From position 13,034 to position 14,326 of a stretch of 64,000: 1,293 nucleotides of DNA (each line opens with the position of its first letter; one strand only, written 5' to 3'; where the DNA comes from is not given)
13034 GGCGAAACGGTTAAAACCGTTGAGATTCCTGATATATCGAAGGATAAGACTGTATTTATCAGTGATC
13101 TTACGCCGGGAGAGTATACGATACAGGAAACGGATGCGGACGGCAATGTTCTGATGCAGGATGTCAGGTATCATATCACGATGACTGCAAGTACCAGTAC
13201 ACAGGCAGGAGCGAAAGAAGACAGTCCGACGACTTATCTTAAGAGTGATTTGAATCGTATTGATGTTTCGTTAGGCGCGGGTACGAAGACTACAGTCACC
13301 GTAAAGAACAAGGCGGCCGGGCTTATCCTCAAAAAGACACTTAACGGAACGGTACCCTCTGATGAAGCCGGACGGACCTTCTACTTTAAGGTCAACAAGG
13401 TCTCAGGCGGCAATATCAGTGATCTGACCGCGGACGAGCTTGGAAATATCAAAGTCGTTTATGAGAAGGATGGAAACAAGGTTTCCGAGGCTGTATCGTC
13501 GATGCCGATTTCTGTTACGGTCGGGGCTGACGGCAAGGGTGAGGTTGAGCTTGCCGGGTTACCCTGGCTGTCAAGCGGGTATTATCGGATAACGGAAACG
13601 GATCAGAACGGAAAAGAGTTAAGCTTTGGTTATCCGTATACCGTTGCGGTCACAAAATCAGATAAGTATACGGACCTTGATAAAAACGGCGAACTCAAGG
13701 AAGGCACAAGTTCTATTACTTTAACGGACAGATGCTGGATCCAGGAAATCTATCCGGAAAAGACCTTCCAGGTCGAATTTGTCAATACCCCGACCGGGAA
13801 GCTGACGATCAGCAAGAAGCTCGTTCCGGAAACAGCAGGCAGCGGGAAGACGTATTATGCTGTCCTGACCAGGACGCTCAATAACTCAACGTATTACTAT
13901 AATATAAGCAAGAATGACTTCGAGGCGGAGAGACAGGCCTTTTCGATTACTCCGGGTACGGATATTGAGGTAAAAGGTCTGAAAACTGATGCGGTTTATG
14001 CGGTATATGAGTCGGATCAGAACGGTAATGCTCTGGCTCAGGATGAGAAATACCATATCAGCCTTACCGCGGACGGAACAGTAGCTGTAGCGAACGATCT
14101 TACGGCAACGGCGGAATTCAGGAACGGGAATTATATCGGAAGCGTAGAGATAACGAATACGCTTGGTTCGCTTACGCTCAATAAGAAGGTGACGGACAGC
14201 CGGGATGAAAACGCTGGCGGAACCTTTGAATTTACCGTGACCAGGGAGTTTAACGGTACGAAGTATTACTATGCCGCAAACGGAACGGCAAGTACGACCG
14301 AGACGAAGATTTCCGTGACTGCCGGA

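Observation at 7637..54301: Tandem pair of ~6.7-kaa paralogous adhesin genes with conserved ends and diverged cores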

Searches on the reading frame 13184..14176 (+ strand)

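Call 12: search_protein_families(library=ncbifam, proteins=[window:13184-14176:+], max_evalue=0.01)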
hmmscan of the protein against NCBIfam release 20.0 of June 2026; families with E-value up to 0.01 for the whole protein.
window:13184-14176:+ (331 aa): 0 families

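Call 13: search_protein_families(library=pfam, proteins=[window:13184-14176:+], max_evalue=1)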
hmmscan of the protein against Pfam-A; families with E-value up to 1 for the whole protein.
window:13184-14176:+ (331 aa): 6 families
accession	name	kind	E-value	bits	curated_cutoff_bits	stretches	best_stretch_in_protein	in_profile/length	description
PF24547.1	DUF7601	-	0.0022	19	27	1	205-303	1-113/116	Domain of unknown function (DUF7601)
PF07831.19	PYNP_C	-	0.013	15.6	27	1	22-62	9-49/75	Pyrimidine nucleoside phosphorylase C-terminal domain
PF06742.16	DUF1214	-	0.021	15.8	25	0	270-297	2-29/112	Protein of unknown function (DUF1214)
PF20251.4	Big_14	-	0.026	14.9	27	0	101-137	55-91/104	Bacterial Ig-like domain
PF22042.2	EF-G_D2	-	0.14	12.7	27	1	83-112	40-69/84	Elongation factor G domain 2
PF24967.1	NTS_TR130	-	0.21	11.5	25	1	147-228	26-108/233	TR130 NTS domain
